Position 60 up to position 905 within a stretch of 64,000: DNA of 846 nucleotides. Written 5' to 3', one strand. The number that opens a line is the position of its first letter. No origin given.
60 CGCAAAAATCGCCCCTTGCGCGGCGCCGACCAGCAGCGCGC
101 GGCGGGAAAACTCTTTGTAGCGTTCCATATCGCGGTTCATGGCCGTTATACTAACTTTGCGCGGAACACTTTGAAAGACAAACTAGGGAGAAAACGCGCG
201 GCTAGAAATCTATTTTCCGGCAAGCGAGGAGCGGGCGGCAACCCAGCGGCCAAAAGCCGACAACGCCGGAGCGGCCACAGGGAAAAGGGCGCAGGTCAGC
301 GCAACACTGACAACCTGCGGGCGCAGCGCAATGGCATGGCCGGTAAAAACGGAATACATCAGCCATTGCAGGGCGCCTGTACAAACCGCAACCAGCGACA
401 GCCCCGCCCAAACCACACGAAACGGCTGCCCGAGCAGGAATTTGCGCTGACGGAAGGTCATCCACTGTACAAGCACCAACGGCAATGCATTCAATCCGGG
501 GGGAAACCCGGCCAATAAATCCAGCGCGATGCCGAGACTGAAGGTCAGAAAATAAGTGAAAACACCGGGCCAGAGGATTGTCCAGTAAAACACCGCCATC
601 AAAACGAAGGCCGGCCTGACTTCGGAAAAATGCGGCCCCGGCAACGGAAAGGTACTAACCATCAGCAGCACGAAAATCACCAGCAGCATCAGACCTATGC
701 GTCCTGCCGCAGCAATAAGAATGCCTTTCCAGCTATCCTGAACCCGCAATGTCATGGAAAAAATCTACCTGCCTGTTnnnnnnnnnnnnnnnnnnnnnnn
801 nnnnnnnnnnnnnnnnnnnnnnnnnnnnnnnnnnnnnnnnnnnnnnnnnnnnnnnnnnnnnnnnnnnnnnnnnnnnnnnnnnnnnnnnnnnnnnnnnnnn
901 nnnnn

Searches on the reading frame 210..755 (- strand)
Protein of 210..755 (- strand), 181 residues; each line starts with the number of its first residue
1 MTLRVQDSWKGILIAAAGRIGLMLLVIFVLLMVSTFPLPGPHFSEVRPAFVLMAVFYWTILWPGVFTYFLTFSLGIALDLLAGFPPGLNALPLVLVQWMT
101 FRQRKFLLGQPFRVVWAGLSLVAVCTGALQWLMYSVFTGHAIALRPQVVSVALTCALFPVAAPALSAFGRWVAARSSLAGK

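Call 22: search_protein_families(library=pfam, proteins=[window:210-755:-], max_evalue=0.0001)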
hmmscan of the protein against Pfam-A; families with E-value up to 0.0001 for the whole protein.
window:210-755:- (181 aa): 0 families

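Call 51: find_encoding_contigs(protein=window:210-755:-, flank=10000, max_places=4)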
Protein window:210-755:- (181 aa): 23 contigs read that carry it; 4 places shown.
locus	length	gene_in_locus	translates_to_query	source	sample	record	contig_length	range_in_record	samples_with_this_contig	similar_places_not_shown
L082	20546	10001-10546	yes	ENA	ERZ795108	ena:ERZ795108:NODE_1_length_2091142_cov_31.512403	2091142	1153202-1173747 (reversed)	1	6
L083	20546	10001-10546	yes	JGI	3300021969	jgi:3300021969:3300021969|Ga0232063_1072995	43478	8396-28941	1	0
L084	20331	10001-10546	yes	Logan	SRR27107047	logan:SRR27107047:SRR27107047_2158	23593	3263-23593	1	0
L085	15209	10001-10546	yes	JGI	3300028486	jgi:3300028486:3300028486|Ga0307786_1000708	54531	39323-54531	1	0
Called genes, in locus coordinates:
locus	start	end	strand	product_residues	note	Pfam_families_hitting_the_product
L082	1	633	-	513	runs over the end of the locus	-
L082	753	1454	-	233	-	PF01738:DLH, PF12146:Hydrolase_4 (faint)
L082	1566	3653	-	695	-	PF03190:Thioredox_DsbH, PF13899:Thioredoxin_7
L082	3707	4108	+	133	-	-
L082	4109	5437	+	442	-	PF10396:TrmE_N, PF12631:MnmE_helical, PF00350:Dynamin_N (weak), PF01926:MMR_HSR1, PF02421:FeoB_N, PF13521:AAA_28 (faint)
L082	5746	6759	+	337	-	PF00478:IMPDH, PF01070:FMN_dh (weak)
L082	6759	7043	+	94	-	PF13833:EF-hand_8 (faint), PF00036:EF-hand_1 (faint), PF13202:EF-hand_5 (faint), PF13405:EF-hand_6 (faint)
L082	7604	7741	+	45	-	PF00444:Ribosomal_L36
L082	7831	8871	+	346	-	PF06723:MreB_Mbl, PF00022:Actin, PF11104:PilM_2 (faint), PF00012:HSP70, PF14450:FtsA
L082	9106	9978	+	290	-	PF04085:MreC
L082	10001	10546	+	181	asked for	-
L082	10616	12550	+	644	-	PF03717:PBP_dimer, PF00905:Transpeptidase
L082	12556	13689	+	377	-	PF01098:FTSW_RODA_SPOVE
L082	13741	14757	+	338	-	PF05013:FGase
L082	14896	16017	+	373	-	PF00712:DNA_pol3_beta, PF02767:DNA_pol3_beta_2, PF02768:DNA_pol3_beta_3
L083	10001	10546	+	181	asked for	-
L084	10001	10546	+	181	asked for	-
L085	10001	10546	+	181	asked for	-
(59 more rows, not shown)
